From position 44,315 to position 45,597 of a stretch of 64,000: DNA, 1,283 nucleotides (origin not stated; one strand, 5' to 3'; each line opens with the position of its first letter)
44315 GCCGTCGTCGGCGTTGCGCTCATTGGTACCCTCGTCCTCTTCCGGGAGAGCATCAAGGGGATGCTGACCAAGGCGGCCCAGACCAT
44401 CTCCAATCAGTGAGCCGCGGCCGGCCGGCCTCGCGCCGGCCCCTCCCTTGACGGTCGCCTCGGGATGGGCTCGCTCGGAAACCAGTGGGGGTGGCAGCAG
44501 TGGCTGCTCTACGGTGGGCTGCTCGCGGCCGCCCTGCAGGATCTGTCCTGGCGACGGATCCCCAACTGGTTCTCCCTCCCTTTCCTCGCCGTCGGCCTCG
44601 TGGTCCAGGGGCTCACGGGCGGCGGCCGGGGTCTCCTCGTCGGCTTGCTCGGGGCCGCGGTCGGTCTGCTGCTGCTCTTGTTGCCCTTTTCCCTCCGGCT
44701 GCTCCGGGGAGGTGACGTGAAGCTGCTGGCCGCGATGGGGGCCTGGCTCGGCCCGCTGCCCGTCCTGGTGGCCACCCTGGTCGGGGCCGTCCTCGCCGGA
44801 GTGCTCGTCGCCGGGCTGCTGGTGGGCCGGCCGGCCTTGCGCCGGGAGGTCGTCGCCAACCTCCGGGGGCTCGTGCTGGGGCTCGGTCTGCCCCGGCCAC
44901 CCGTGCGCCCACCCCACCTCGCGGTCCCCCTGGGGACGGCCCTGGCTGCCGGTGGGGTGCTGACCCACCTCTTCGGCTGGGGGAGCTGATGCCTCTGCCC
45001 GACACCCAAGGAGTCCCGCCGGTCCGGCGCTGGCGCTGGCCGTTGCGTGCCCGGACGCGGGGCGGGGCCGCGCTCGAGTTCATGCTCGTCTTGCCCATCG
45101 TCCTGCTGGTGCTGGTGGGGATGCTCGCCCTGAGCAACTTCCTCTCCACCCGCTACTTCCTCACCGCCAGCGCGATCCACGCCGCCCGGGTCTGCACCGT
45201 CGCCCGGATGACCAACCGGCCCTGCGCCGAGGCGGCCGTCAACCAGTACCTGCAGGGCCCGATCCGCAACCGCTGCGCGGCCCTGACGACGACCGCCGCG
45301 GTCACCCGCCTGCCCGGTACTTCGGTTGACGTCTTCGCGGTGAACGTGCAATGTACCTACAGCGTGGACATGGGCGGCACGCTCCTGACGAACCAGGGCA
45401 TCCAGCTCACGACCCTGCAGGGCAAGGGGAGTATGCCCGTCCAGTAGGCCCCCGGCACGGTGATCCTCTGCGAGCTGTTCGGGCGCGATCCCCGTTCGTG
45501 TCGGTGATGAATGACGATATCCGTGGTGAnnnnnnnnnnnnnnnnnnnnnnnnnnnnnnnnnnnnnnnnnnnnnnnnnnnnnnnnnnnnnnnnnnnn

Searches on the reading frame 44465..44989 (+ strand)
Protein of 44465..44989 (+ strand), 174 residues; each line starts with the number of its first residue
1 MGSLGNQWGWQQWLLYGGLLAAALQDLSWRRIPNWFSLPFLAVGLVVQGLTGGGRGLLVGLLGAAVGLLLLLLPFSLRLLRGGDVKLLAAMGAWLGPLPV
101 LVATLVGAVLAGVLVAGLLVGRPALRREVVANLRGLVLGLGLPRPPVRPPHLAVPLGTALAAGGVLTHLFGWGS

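Call 67: search_protein_families(library=pfam, proteins=[window:44465-44989:+], max_evalue=0.0001)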
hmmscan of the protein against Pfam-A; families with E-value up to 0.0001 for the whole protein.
window:44465-44989:+ (174 aa): 1 family
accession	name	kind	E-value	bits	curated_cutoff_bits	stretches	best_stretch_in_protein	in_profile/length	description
PF01478.23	Peptidase_A24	-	1.2e-17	64.6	26.5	1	13-114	1-102/104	Type IV leader peptidase family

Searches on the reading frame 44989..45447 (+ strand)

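Call 67: search_protein_families(library=pfam, proteins=[window:44989-45447:+], max_evalue=0.0001)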
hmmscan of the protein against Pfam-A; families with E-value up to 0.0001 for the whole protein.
window:44989-45447:+ (152 aa): 1 family
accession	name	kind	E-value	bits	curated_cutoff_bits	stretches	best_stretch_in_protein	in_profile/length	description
PF07811.17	TadE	-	1.7e-06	28.5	22.9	1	25-67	1-43/43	TadE-like protein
